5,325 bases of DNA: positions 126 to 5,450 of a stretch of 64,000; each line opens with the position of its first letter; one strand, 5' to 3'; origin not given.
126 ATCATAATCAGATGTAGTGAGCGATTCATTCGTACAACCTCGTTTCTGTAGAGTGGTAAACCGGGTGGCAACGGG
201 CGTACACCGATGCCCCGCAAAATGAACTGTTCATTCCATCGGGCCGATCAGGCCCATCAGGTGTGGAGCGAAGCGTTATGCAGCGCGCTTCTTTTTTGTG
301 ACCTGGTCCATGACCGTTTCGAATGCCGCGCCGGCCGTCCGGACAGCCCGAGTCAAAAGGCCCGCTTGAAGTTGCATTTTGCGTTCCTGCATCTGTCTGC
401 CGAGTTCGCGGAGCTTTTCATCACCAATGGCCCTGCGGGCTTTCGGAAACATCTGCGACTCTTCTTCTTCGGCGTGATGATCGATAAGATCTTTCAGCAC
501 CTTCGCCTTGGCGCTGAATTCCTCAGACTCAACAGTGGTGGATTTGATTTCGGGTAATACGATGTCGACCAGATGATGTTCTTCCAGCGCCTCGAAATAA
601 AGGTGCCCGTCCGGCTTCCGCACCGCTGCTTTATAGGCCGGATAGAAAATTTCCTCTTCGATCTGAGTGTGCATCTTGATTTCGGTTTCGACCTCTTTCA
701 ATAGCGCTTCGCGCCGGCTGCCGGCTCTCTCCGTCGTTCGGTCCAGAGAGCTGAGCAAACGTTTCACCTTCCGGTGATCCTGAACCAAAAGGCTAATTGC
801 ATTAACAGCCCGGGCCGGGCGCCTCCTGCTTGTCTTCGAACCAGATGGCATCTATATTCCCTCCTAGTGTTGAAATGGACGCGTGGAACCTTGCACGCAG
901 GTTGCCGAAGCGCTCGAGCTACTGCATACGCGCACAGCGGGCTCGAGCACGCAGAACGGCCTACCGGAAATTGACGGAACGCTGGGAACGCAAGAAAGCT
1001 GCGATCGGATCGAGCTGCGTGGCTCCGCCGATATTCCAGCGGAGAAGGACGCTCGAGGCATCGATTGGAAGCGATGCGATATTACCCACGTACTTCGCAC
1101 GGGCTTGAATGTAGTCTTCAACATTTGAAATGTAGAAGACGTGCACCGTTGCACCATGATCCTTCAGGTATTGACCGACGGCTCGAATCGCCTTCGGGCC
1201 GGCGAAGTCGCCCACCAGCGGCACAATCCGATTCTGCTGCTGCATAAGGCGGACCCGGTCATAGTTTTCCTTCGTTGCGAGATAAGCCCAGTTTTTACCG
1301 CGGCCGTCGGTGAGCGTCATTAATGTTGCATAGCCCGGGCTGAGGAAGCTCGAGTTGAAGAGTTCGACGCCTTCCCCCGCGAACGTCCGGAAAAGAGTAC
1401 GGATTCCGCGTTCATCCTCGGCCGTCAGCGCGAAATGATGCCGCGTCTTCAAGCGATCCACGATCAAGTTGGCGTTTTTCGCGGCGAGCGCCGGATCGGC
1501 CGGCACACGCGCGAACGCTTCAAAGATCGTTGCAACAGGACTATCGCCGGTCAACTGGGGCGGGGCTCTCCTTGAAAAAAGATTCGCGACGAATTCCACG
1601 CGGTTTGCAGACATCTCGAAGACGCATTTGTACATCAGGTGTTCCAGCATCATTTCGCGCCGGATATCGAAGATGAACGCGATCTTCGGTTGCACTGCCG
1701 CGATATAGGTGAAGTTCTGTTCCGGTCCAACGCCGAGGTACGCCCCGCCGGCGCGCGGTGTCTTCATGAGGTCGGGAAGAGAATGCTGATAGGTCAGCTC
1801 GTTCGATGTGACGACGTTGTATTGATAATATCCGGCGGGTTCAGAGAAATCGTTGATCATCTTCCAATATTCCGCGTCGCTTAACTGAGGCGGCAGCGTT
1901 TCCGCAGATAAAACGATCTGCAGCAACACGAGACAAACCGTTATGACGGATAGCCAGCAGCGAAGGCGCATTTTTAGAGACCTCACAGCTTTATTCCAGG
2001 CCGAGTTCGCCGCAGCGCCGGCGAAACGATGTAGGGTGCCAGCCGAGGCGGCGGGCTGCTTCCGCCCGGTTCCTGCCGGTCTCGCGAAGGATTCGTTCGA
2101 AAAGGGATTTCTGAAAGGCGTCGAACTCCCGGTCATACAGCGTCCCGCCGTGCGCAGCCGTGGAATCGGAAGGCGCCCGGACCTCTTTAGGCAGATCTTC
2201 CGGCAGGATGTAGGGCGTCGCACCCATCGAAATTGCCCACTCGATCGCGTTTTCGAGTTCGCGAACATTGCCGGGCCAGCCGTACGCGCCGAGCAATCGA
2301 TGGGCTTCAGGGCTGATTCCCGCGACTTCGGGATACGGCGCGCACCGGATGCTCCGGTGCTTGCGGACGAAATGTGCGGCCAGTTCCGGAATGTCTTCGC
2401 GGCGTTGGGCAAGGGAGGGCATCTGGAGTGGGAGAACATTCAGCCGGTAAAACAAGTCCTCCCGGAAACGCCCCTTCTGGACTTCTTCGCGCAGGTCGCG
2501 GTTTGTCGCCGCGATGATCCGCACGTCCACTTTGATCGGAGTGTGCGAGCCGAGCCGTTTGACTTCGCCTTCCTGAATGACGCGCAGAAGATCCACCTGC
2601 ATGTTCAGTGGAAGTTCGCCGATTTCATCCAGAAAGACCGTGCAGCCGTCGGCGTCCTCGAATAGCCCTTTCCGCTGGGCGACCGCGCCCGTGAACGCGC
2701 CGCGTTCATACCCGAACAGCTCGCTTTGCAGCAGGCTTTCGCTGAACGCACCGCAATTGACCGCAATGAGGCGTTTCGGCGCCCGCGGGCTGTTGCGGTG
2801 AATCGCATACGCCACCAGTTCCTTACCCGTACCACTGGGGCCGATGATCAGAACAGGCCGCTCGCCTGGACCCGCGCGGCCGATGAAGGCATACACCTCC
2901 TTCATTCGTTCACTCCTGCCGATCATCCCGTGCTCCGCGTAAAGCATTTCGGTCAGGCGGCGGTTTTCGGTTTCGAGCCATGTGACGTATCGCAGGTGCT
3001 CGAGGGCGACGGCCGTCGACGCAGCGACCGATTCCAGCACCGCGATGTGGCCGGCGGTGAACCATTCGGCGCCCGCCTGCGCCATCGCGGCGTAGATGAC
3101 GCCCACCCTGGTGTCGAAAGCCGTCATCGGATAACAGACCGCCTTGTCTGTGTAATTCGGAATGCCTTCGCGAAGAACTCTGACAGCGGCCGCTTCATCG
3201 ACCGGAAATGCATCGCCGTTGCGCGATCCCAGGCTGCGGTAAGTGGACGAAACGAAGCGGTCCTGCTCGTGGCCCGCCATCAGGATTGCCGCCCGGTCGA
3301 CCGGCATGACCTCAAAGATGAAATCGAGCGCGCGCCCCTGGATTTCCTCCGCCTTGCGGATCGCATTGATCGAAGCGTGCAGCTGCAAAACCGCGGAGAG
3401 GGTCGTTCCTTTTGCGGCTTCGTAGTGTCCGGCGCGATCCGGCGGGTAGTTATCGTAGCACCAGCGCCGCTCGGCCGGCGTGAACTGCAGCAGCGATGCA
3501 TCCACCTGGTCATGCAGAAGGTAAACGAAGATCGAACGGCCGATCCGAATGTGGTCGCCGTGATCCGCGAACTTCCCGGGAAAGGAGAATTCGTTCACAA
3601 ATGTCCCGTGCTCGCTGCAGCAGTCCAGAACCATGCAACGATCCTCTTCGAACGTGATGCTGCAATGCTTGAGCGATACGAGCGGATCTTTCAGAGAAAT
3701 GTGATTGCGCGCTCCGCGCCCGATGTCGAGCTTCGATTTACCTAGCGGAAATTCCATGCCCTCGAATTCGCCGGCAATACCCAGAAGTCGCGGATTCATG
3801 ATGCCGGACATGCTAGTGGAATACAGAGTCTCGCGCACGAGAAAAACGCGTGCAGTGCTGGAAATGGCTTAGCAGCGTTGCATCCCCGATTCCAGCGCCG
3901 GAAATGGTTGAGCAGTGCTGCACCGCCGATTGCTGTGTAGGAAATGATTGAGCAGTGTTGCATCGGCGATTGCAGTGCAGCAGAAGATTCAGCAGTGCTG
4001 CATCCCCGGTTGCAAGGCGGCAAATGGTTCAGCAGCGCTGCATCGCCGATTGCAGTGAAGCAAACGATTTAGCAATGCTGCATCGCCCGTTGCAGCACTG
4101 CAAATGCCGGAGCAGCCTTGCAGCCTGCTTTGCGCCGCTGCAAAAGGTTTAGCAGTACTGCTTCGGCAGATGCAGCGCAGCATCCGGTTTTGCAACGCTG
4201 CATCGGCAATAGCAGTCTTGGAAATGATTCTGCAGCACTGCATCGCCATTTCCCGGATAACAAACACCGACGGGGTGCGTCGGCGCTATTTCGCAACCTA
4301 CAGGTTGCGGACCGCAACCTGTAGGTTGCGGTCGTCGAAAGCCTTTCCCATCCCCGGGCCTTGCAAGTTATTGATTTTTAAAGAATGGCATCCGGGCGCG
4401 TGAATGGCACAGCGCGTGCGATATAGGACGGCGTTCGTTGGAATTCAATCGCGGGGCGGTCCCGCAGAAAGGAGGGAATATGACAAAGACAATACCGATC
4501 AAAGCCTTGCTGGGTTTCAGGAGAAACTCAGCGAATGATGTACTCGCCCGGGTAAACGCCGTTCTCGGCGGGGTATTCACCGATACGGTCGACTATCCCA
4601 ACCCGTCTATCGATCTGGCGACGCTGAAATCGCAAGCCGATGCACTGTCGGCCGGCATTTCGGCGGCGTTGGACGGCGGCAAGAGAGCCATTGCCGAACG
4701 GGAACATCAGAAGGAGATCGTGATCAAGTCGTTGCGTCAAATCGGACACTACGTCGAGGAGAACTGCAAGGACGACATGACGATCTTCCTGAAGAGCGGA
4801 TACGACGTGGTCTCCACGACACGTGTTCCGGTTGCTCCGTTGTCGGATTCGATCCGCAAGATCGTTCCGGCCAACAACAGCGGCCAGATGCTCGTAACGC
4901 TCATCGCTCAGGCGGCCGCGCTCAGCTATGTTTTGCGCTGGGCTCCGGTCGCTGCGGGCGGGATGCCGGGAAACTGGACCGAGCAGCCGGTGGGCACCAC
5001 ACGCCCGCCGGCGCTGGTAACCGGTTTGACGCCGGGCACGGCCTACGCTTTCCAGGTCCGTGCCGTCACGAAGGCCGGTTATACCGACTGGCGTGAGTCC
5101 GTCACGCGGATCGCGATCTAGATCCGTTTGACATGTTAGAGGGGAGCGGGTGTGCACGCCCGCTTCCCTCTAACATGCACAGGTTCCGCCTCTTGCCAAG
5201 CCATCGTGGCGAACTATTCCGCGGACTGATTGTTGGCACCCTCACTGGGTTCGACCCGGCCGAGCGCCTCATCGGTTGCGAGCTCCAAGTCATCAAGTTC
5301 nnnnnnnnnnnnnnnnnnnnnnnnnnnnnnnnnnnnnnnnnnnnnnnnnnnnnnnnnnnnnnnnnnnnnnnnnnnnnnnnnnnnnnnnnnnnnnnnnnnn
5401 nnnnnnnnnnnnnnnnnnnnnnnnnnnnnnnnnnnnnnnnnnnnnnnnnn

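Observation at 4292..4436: Self-contained sigma-54 regulatory module: a candidate -24/-12 promoter with a tandem-palindrome UAS, divergent from its activator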

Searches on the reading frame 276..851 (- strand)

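Call 59: search_protein_families(library=ncbifam, proteins=[window:276-851:-], max_evalue=0.001)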
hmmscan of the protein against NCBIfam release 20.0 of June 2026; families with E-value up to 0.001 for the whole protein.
window:276-851:- (191 aa): 2 families
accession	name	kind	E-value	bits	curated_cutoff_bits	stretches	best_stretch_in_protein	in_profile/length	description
NF053874.1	persist_PA2171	equivalog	9.8e-53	178.1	190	1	16-165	1-151/157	PA2171 family ribosome-binding persister protein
TIGR03652.1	FeS_repair_RIC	equivalog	0.00087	19.1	204.7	0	49-79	113-143/216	iron-sulfur cluster repair di-iron protein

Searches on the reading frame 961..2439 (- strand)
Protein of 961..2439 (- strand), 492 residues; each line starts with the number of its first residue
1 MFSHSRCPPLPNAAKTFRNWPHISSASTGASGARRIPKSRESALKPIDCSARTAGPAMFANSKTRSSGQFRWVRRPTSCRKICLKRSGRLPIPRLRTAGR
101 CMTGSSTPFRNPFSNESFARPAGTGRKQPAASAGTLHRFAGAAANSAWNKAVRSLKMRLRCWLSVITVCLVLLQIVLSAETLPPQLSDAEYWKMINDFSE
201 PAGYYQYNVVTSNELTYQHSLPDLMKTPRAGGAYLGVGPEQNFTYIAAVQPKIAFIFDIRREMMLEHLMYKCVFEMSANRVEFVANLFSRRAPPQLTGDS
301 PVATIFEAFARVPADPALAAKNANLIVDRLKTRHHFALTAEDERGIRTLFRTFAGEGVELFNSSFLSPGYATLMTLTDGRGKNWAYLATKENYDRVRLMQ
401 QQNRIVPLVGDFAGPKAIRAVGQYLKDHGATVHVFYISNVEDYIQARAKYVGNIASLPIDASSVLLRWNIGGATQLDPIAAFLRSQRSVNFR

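Call 7: search_protein_families(library=pfam, proteins=[window:961-2439:-], max_evalue=0.01)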
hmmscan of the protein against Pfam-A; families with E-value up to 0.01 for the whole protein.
window:961-2439:- (492 aa): 1 family
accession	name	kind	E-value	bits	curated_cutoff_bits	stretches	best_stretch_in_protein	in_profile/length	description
PF25046.1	DUF7790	-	3.4e-36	125.5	23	2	380-467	125-212/272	Domain of unknown function (DUF7790)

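Call 59: search_protein_families(library=ncbifam, proteins=[window:961-2439:-], max_evalue=0.001)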
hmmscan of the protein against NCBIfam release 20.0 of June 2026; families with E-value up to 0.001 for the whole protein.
window:961-2439:- (492 aa): 1 family
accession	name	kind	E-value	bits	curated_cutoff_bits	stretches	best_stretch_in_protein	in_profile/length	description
NF047518.1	LIC_10091_fam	equivalog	1.8e-19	70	350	2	385-467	172-254/325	LIC_10091 family lipoprotein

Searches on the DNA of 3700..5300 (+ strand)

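Call 33: search_rna_families(source=window, start=3700, end=5300, threshold=evalue, max_evalue=5)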
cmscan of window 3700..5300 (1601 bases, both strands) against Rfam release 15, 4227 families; matches with E-value up to 5: 13.
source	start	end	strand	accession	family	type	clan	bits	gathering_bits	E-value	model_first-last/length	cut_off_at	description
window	4280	4338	+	RF03991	mir-9209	Gene; miRNA;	-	25.5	90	0.014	1-72/72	no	mir-9209 microRNA precursor family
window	5133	5174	-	RF00367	mir-BHRF1-3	Gene; miRNA;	-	23.6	80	0.036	1-65/65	no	mir-BHRF1-3 microRNA precursor family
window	4233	4329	-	RF02835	Bcj11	Gene; sRNA;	-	21.1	49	0.83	1-122/122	no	Burkholderia RNA 11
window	5127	5185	+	RF00914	mir-674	Gene; miRNA;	-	19.7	93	2.1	1-77/77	no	mir-674 microRNA precursor family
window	3915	3980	+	RF03985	mir-9250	Gene; miRNA;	-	19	90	3.9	1-63/63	no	mir-9250 microRNA precursor family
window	4102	4181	-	RF00416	SNORA43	Gene; snRNA; snoRNA; HACA-box;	CL00029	18.4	80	0.88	1-138/138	no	Small nucleolar RNA SNORA43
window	4429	4472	+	RF03006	M23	Gene; sRNA;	-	18.4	41.2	2.1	1-53/53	no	M23 RNA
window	5128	5181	+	RF03797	mir-9235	Gene; miRNA;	-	17.2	95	3.7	1-70/70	no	mir-9235 microRNA precursor family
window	5129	5171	+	RF01809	symR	Gene; antitoxin;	-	17.1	61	3.9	1-77/77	no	SymR antitoxin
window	4917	4962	+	RF00604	SNORD88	Gene; snRNA; snoRNA; CD-box;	CL00071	15.7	46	4.9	1-91/91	no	Small nucleolar RNA SNORD88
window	4077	4176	-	RF00455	mir-15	Gene; miRNA;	CL00085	15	57.3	3.6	1-88/88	no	mir-15 microRNA precursor family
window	4091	4182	+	RF02901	AaHKsRNA41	Gene; sRNA;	-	13.3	97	4.4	7-96/187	no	Aggregatibacter sRNA 41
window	4049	4104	+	RF00036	RRE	Cis-reg;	-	9.7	104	4.8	1-337/337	no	HIV Rev response element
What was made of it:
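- On Known RNA families (Rfam 15): Only sub-threshold pseudo-hits were found (call 33).
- The 39-bp perfect palindrome could extrude or fold; call 33 shows a hairpin-type Rfam pseudo-hit there. Rfam has nothing there (call 33).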

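Call 34: search_rna_families(sources=[L013, L011, L010, L007, L006], threshold=gathering)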
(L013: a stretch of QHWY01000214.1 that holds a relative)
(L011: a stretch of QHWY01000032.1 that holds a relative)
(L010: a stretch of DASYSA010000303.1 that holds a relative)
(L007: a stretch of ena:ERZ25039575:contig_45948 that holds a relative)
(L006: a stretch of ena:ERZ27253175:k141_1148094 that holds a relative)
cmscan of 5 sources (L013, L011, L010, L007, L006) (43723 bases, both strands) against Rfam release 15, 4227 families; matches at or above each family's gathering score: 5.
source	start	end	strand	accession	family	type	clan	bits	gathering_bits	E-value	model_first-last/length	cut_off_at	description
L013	4879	4953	-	RF00005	tRNA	Gene; tRNA;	CL00001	68.9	29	4.2e-13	1-71/71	no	tRNA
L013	7220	7293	-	RF00005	tRNA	Gene; tRNA;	CL00001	68.1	29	7e-13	1-71/71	no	tRNA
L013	9400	9445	-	RF01687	Acido-Lenti-1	Gene; sRNA;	-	56.2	37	3.8e-10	1-46/46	no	Acido-Lenti-1 RNA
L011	472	517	+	RF01687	Acido-Lenti-1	Gene; sRNA;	-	52.3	37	4.2e-09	1-46/46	no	Acido-Lenti-1 RNA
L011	335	380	-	RF01687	Acido-Lenti-1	Gene; sRNA;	-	49.6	37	2.3e-08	1-46/46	no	Acido-Lenti-1 RNA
